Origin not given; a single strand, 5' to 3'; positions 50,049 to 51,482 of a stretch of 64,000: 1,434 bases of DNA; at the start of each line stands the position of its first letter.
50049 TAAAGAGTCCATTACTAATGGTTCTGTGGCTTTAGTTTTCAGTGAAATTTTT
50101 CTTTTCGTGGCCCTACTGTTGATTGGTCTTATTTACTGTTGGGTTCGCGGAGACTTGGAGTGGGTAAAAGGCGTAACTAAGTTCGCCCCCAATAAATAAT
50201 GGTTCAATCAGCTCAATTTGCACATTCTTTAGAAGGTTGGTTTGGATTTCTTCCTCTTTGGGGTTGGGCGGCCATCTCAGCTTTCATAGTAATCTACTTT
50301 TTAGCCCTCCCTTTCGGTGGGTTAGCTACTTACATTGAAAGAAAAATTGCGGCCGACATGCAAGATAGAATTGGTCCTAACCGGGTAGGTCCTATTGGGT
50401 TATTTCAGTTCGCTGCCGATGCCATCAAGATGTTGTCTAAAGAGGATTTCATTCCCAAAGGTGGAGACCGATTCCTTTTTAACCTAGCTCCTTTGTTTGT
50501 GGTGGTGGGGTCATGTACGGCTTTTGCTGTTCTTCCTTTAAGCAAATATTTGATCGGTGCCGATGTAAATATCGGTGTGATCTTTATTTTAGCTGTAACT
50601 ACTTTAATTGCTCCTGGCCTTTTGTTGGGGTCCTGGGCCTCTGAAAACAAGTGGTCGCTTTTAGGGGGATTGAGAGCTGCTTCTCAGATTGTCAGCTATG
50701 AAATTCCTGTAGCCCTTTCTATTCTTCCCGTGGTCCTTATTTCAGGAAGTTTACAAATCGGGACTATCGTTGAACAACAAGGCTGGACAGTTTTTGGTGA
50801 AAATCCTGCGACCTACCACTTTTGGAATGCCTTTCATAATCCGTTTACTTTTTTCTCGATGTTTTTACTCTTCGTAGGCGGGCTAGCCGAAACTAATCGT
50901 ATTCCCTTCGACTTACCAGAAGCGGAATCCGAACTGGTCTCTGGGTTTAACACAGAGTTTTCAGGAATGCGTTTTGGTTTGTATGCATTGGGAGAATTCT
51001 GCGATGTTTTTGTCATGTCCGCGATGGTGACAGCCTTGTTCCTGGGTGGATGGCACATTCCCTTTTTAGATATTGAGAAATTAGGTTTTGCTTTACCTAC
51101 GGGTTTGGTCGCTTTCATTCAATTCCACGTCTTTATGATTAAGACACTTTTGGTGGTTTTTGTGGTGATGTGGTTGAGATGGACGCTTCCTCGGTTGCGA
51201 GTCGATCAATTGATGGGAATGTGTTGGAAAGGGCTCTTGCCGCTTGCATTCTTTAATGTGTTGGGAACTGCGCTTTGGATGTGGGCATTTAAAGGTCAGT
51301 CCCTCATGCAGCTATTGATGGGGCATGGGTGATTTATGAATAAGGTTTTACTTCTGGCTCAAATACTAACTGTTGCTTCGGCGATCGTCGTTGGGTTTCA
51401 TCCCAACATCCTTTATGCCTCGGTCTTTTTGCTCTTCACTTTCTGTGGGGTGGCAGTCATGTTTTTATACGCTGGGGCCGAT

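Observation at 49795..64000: Two tandem, divergent membrane-arm-only complex I gene sets (nuoA-H-J-K-L-M-N twice) with no peripheral-arm genes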

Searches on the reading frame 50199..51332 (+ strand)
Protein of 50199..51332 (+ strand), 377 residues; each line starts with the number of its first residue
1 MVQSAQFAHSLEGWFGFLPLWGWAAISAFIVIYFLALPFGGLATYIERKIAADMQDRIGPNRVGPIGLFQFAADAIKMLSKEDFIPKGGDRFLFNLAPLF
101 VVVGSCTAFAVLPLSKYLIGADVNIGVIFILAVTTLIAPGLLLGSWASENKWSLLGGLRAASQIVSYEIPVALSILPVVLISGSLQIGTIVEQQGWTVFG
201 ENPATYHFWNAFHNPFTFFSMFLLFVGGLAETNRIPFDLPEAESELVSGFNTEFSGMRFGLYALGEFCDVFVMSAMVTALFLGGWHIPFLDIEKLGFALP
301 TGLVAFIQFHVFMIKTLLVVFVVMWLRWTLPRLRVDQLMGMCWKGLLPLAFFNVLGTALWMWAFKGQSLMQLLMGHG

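Call 7: search_protein_families(library=pfam, proteins=[window:50199-51332:+])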
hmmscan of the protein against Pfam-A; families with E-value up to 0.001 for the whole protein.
window:50199-51332:+ (377 aa): 1 family
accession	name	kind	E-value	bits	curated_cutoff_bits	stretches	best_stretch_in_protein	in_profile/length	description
PF00146.26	NADHdh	-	4.1e-108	361.7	27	1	28-357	3-297/298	NADH dehydrogenase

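Call 27: find_homologous_proteins(query=window:50199-51332:+)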
Query window:50199-51332:+ (377 aa): 7999 proteins with E <= 0.001 among 8000 candidates; the best 120 are listed.
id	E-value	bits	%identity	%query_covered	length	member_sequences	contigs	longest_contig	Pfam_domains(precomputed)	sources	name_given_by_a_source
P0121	6.9e-242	821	96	100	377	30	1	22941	PF00146.27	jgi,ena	jgi:NADH-quinone oxidoreductase subunit H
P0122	1.3e-198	678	79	100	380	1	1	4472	PF00146.27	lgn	-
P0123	5.2e-197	673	78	99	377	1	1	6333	PF00146.27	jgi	-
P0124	1.8e-195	668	78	98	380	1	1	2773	PF00146.27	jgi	jgi:NADH-quinone oxidoreductase subunit H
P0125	8.2e-195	666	77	98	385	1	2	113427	PF00146.27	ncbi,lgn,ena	-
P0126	1.1e-194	665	76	99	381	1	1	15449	PF00146.27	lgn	-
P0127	3.1e-193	661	76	99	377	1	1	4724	PF00146.27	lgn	-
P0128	6.5e-193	660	77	99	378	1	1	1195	PF00146.27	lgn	-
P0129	8.8e-193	659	76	99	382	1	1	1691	PF00146.27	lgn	-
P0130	1.4e-192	658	76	99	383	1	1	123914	PF00146.27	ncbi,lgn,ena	-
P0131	1.5e-192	658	76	99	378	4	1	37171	PF00146.27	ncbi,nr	ncbi:MAG: NADH-quinone oxidoreductase subunit NuoH [Bdellovibrionales bacterium]|nr:NADH-quinone oxi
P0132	3.7e-192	657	76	99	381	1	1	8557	PF00146.27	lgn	-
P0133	4.9e-192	657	76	99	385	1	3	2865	PF00146.27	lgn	-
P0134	5.5e-192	656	77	99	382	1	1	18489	PF00146.27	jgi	-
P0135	6.9e-192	656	77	99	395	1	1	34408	PF00146.27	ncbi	-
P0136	1.3e-191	655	76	99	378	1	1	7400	PF00146.27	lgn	-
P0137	1.2e-190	652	75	99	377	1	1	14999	PF00146.27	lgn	-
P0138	2.0e-190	651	75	100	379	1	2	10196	PF00146.27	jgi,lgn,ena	-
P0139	3.9e-190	650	75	100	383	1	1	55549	PF00146.27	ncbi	-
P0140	5.0e-190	650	74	99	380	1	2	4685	PF00146.27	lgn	-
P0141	1.2e-189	649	75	98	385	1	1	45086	PF00146.27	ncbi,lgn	-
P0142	2.4e-189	648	75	99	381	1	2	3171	PF00146.27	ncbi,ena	-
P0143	2.8e-189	648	75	100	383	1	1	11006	PF00146.27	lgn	-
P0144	3.9e-189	647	75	98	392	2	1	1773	PF00146.27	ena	-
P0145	4.1e-189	647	77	99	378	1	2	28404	PF00146.27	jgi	jgi:NADH-quinone oxidoreductase subunit H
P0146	4.6e-189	647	76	99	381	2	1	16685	PF00146.27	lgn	-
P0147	4.7e-189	647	75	99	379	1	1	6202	PF00146.27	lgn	-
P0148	4.5e-188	644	75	99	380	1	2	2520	PF00146.27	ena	-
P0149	5.6e-188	643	75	100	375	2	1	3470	PF00146.27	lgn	-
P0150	7.6e-188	643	74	99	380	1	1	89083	PF00146.27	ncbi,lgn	-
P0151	1.1e-187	642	74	99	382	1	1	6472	PF00146.27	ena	-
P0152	1.0e-186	639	76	99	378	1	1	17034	PF00146.27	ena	-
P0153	2.1e-186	638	76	99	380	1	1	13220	PF00146.27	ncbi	-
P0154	2.8e-186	638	75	99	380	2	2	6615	PF00146.27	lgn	-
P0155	2.9e-186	638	72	100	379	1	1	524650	PF00146.27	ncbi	-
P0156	3.4e-186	637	75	100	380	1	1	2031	PF00146.27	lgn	-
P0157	3.6e-186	637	72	99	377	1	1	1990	PF00146.27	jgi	-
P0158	3.7e-186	637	75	99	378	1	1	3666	PF00146.27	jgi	jgi:NADH-quinone oxidoreductase subunit H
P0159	4.0e-186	637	76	99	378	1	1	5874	PF00146.27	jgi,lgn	-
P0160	8.8e-186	636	75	99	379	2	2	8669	PF00146.27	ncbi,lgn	-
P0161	1.5e-185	635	75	99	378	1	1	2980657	PF00146.27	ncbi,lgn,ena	-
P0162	1.5e-185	635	76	98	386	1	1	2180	PF00146.27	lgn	-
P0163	2.0e-185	635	75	99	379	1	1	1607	PF00146.27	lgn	-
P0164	2.3e-185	635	75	99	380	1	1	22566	PF00146.27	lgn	-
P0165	5.9e-185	633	73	99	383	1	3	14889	PF00146.27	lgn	-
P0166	1.8e-184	632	74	99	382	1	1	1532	PF00146.27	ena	-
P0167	2.0e-184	632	73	99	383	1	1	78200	PF00146.27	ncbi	-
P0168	2.6e-184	631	73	98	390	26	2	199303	PF00146.27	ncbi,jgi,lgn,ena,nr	ncbi:NADH-quinone oxidoreductase subunit NuoH [bacterium]|nr:NADH-quinone oxidoreductase subunit Nuo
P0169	3.2e-184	631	75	99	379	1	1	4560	PF00146.27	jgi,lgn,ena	-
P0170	3.6e-184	631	73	100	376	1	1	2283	PF00146.27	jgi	-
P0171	8.8e-183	626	73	99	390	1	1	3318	PF00146.27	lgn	-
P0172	1.1e-182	626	75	94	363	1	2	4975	PF00146.27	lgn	-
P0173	1.5e-182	625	74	99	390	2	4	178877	PF00146.27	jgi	-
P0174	1.2e-181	622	74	99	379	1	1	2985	PF00146.27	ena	-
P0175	5.4e-181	620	71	99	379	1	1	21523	PF00146.27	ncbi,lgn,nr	ncbi:MAG: NADH-quinone oxidoreductase subunit NuoH [Deltaproteobacteria bacterium]|nr:NADH-quinone o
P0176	3.8e-180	618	72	99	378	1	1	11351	PF00146.27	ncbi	-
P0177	3.5e-179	614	72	99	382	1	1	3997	PF00146.27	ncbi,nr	ncbi:MAG: NADH-quinone oxidoreductase subunit NuoH [Proteobacteria bacterium]|nr:NADH-quinone oxidor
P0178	2.8e-178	611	71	99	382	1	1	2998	PF00146.27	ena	-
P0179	5.2e-178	610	71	98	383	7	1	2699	PF00146.27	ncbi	ncbi:MAG: NADH-quinone oxidoreductase subunit NuoH [Pseudomonadota bacterium]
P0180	2.2e-177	608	70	99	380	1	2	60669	PF00146.27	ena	-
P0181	7.0e-177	607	72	99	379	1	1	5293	PF00146.27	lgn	-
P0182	1.3e-176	606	70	99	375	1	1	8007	PF00146.27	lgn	-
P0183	9.2e-176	603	72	99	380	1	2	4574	PF00146.27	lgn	-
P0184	4.9e-175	601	71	99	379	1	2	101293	PF00146.27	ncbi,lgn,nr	ncbi:MAG: NADH-quinone oxidoreductase subunit NuoH [Deltaproteobacteria bacterium]|nr:NADH-quinone o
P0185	6.7e-172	590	71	98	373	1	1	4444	PF00146.27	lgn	-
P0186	1.0e-167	577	68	98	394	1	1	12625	PF00146.27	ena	-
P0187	8.4e-167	574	66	98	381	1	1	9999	PF00146.27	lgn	-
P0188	1.2e-153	530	97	66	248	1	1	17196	PF00146.27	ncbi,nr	ncbi:MAG: NADH-quinone oxidoreductase subunit H, partial [Deltaproteobacteria bacterium]|nr:NADH-qui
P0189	2.6e-150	519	73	82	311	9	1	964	PF00146.27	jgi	jgi:NADH-quinone oxidoreductase subunit H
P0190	4.1e-149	515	75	79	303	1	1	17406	PF00146.27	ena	-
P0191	1.5e-148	514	78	79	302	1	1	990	PF00146.27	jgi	jgi:NADH-quinone oxidoreductase subunit H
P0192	6.3e-148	511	62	99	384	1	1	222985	PF00146.27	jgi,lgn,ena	-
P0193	5.0e-147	508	62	99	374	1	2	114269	PF00146.27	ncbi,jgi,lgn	-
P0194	1.3e-136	474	57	96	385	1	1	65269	PF00146.27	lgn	-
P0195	4.0e-136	473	57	98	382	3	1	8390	PF00146.27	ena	-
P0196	4.2e-136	472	58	94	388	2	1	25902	PF00146.27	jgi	-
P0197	7.0e-136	472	57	97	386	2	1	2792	PF00146.27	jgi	jgi:NADH-quinone oxidoreductase subunit H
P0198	1.7e-135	471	56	98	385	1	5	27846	PF00146.27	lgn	-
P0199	2.0e-135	470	56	98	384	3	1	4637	PF00146.27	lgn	-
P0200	4.1e-135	469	56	98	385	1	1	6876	PF00146.27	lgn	-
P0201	4.4e-135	469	56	98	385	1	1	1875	PF00146.27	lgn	-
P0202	6.7e-135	469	76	73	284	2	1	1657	PF00146.27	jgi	-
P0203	1.5e-134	467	57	98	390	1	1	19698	PF00146.27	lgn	-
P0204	3.7e-134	466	56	94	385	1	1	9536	PF00146.27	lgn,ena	-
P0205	9.2e-134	465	56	98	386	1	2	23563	PF00146.27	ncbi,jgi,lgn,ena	-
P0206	1.2e-133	464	55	98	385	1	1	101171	PF00146.27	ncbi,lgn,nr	ncbi:MAG: NADH-quinone oxidoreductase subunit NuoH [Bdellovibrionales bacterium]|nr:NADH-quinone oxi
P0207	1.9e-133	464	55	98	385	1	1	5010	PF00146.27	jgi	-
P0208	2.1e-133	464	57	95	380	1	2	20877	PF00146.27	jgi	jgi:NADH-quinone oxidoreductase subunit H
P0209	3.1e-133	463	57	96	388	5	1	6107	PF00146.27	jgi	jgi:NADH-quinone oxidoreductase subunit H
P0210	3.2e-133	463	57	94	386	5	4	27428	PF00146.27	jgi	-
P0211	3.9e-133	463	57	93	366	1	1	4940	PF00146.27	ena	-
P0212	4.6e-133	463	56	94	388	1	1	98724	PF00146.27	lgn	-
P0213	5.6e-133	462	55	98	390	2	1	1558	PF00146.27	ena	-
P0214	8.7e-133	462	57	95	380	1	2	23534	PF00146.27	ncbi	-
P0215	9.0e-133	462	55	95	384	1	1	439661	PF00146.27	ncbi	-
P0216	9.2e-133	462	56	95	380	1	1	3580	PF00146.27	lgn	-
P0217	1.6e-132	461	56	94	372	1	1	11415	PF00146.27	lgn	-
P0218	1.7e-132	461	55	99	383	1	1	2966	PF00146.27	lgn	-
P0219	2.0e-132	460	56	94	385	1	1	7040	PF00146.27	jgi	jgi:NADH-quinone oxidoreductase subunit H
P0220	2.4e-132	460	57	95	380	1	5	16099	PF00146.27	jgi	jgi:NADH-quinone oxidoreductase subunit H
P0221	2.6e-132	460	57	95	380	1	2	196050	PF00146.27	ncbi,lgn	-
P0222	2.6e-132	460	57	94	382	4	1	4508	PF00146.27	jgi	jgi:NADH-quinone oxidoreductase subunit H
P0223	3.4e-132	460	56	94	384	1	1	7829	PF00146.27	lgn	-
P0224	4.1e-132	459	54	99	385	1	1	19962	PF00146.27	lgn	-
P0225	6.7e-132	459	56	98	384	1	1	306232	PF00146.27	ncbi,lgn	-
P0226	7.7e-132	458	54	98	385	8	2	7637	PF00146.27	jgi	jgi:NADH-quinone oxidoreductase subunit H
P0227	7.8e-132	458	56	98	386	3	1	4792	PF00146.27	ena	-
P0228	1.2e-131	458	57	95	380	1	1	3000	PF00146.27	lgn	-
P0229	1.7e-131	457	56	98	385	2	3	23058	PF00146.27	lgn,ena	-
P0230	1.9e-131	457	56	93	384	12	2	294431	PF00146.27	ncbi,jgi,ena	jgi:NADH-quinone oxidoreductase subunit H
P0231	2.9e-131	457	55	98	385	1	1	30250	PF00146.27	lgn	-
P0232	3.8e-131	456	57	92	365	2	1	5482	PF00146.27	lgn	-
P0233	3.9e-131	456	56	97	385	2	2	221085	PF00146.27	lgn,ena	-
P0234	4.5e-131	456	56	99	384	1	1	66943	PF00146.27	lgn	-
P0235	5.3e-131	456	54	98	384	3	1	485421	PF00146.27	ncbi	-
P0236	5.6e-131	456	55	94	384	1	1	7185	PF00146.27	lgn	-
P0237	2.6e-130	453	55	98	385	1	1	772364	PF00146.27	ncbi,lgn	-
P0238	2.7e-130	453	54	99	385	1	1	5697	PF00146.27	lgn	-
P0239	4.2e-130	453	54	99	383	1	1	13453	PF00146.27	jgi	-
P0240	4.7e-130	453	56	94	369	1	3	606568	PF00146.27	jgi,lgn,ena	-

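Call 28: find_encoding_contigs(protein=P0237, flank=10000, max_places=2)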
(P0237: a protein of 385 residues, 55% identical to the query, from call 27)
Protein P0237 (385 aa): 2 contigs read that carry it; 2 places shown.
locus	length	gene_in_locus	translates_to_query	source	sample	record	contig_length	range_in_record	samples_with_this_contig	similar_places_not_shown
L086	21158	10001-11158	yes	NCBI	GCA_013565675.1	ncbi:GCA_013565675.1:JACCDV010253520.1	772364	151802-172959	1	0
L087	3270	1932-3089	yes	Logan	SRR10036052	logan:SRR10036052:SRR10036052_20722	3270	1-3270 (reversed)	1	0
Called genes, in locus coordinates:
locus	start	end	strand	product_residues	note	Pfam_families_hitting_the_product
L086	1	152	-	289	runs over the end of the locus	PF13624:SurA_N_3, PF09312:SurA_N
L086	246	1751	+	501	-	-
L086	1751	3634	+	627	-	-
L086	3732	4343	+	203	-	-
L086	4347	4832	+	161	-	-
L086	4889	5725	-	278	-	PF13623:SurA_N_2 (weak), PF13145:Rotamase_2, PF13616:Rotamase_3, PF00639:Rotamase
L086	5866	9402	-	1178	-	PF17757:UvrB_inter, PF02559:CarD_TRCF_RID, PF00270:DEAD, PF00271:Helicase_C, PF03461:TRCF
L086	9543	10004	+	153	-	PF00507:Oxidored_q4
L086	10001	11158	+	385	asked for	PF00146:NADHdh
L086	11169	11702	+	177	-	PF00499:Oxidored_q3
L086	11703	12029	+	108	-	PF00420:Oxidored_q2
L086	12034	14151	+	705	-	PF00662:Proton_antipo_N, PF00361:Proton_antipo_M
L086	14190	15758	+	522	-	PF00361:Proton_antipo_M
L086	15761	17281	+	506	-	PF00361:Proton_antipo_M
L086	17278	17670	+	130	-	PF00507:Oxidored_q4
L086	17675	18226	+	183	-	PF00329:Complex1_30kDa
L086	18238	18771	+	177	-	PF01257:2Fe-2S_thioredx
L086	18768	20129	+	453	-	PF01512:Complex1_51K, PF10531:SLBB (weak), PF10589:NADH_4Fe-4S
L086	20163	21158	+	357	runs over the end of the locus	PF00146:NADHdh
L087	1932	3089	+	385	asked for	PF00146:NADHdh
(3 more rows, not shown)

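Call 29: find_encoding_contigs(protein=P0221, flank=10000, max_places=2)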
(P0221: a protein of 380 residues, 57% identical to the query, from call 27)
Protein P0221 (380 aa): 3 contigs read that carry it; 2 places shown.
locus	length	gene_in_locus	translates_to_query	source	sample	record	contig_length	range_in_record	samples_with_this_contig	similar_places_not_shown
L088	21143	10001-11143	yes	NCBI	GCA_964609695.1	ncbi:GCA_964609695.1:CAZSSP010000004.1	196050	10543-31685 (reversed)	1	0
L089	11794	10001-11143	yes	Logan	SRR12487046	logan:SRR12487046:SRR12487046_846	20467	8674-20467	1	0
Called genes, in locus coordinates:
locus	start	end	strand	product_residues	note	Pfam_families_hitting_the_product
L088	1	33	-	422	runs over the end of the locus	-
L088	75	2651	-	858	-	PF00005:ABC_tran (faint), PF02463:SMC_N (faint), PF03193:RsgA_GTPase (faint), PF13175:AAA_15 (faint), PF13191:AAA_16 (faint), PF13401:AAA_22 (faint), PF13476:AAA_23 (faint), PF17760:UvrA_inter, +3 more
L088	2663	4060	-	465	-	PF02878:PGM_PMM_I, PF02879:PGM_PMM_II, PF02880:PGM_PMM_III, PF00408:PGM_PMM_IV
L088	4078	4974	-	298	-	PF13624:SurA_N_3 (weak), PF09312:SurA_N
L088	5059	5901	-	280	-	PF13145:Rotamase_2, PF13616:Rotamase_3, PF00639:Rotamase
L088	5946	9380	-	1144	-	PF17757:UvrB_inter, PF02559:CarD_TRCF_RID, PF00270:DEAD, PF04851:ResIII, PF00271:Helicase_C, PF03461:TRCF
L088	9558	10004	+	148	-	PF00507:Oxidored_q4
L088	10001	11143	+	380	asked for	PF00146:NADHdh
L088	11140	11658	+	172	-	PF00499:Oxidored_q3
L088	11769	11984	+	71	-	PF00420:Oxidored_q2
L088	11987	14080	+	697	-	PF00662:Proton_antipo_N, PF00361:Proton_antipo_M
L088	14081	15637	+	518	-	PF00361:Proton_antipo_M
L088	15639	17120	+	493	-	PF00361:Proton_antipo_M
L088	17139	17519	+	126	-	PF00507:Oxidored_q4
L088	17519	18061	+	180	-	PF00329:Complex1_30kDa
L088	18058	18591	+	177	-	PF01257:2Fe-2S_thioredx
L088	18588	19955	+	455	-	PF01512:Complex1_51K, PF10531:SLBB, PF22461:SLBB_2 (weak), PF10589:NADH_4Fe-4S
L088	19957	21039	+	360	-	PF00146:NADHdh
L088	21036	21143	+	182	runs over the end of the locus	PF00499:Oxidored_q3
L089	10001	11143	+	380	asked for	PF00146:NADHdh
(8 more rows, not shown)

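Call 40: find_encoding_contigs(protein=P0121, flank=10000, max_places=3)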
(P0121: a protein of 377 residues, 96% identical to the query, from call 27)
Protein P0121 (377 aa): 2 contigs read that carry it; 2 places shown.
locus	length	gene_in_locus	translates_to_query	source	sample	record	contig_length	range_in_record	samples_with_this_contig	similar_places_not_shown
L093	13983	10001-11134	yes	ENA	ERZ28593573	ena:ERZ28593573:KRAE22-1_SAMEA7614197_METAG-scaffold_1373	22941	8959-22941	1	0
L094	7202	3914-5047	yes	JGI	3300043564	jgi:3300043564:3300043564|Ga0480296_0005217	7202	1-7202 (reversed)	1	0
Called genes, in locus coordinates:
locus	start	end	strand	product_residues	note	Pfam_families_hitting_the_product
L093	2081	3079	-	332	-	PF00070:Pyr_redox (faint), PF01210:NAD_Gly3P_dh_N, PF02558:ApbA, PF02737:3HCDH_N (weak), PF03807:F420_oxidored (weak), PF07479:NAD_Gly3P_dh_C, PF20618:GPD_NAD_C_bact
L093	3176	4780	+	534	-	PF06181:Urate_ox_N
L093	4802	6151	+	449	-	PF01979:Amidohydro_1, PF07969:Amidohydro_3 (faint), PF12890:DHOase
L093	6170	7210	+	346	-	PF03561:Allantoicase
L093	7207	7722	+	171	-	PF09349:OHCU_decarbox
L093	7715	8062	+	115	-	PF00576:Transthyretin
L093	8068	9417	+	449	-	PF22484:DUF6986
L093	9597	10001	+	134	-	PF00507:Oxidored_q4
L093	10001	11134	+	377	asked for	PF00146:NADHdh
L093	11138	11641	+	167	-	PF00499:Oxidored_q3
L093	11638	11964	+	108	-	PF00420:Oxidored_q2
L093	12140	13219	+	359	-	PF00361:Proton_antipo_M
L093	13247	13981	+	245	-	?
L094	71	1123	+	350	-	PF03561:Allantoicase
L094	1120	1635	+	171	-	PF09349:OHCU_decarbox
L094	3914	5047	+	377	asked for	PF00146:NADHdh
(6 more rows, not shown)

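Call 47: find_homologous_proteins(query=L088:17519-18061:+)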
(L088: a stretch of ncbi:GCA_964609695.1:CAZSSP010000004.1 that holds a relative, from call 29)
Query L088:17519-18061:+ (180 aa): 7998 proteins with E <= 0.001 among 8000 candidates; the best 120 are listed.
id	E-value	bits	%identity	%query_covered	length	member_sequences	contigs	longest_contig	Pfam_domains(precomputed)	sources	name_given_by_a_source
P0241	1.2e-113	395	95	100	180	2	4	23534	PF00329.26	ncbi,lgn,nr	ncbi:MAG: NADH-quinone oxidoreductase subunit C [Proteobacteria bacterium]|nr:NADH-quinone oxidoredu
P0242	1.5e-82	294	71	97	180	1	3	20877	PF00329.26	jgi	jgi:NADH-quinone oxidoreductase subunit C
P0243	1.8e-56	209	54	99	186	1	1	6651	PF00329.26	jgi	jgi:NADH-quinone oxidoreductase subunit C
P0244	2.5e-56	208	56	94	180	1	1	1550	PF00329.26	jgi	jgi:NADH-quinone oxidoreductase subunit C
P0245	3.4e-55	205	54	95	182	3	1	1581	PF00329.26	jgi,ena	jgi:NADH-quinone oxidoreductase subunit C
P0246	5.2e-55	204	53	98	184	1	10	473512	PF00329.26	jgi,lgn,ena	-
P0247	9.3e-55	203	54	95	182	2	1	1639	PF00329.26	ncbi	-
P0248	9.7e-55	203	53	97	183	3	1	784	PF00329.26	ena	-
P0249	2.2e-54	202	54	98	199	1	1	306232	PF00329.26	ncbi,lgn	-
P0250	3.4e-54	201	56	97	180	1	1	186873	PF00329.26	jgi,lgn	jgi:NADH-quinone oxidoreductase subunit C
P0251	1.0e-53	200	53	94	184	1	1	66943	PF00329.26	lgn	-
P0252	1.2e-53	200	53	98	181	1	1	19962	PF00329.26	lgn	-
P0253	1.3e-53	199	53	97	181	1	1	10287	PF00329.26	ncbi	-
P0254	2.7e-53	198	51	98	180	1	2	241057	PF00329.26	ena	-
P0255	3.2e-53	198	54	94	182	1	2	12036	PF00329.26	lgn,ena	-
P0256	3.4e-53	198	51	97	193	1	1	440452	PF00329.26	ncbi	-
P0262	1.8e-52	196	50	97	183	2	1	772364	PF00329.26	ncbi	-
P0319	5.5e-29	119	58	60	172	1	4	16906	PF00329.26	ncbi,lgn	-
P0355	2.5e-28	117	43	82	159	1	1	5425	PF00329.26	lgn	-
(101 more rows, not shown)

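Call 48: find_encoding_contigs(protein=P0262, flank=10000, max_places=1)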
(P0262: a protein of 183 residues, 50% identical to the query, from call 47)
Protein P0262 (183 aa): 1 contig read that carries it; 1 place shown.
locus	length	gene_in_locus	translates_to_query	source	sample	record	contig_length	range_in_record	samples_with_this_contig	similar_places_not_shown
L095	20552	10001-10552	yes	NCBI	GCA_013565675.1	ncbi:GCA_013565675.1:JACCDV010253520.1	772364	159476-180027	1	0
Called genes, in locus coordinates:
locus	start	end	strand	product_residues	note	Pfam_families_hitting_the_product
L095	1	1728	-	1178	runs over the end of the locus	PF17757:UvrB_inter, PF02559:CarD_TRCF_RID, PF00270:DEAD, PF00271:Helicase_C, PF03461:TRCF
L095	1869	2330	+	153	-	PF00507:Oxidored_q4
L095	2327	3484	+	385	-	PF00146:NADHdh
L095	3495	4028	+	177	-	PF00499:Oxidored_q3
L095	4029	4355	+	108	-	PF00420:Oxidored_q2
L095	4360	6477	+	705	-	PF00662:Proton_antipo_N, PF00361:Proton_antipo_M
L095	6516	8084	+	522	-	PF00361:Proton_antipo_M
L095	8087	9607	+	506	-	PF00361:Proton_antipo_M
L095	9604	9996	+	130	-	PF00507:Oxidored_q4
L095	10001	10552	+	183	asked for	PF00329:Complex1_30kDa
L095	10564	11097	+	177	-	PF01257:2Fe-2S_thioredx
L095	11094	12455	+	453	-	PF01512:Complex1_51K, PF10531:SLBB (weak), PF10589:NADH_4Fe-4S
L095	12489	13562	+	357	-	PF00146:NADHdh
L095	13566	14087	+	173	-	PF00499:Oxidored_q3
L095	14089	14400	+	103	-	PF00420:Oxidored_q2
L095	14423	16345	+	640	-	PF00662:Proton_antipo_N, PF00361:Proton_antipo_M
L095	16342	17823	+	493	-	PF00361:Proton_antipo_M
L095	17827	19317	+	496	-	PF00361:Proton_antipo_M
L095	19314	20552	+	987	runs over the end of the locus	PF12895:ANAPC3 (faint), PF07719:TPR_2 (faint), PF13174:TPR_6 (faint), PF13176:TPR_7 (faint), PF13428:TPR_14 (faint), PF00515:TPR_1 (faint), PF13181:TPR_8 (faint), PF14559:TPR_19 (weak), +8 more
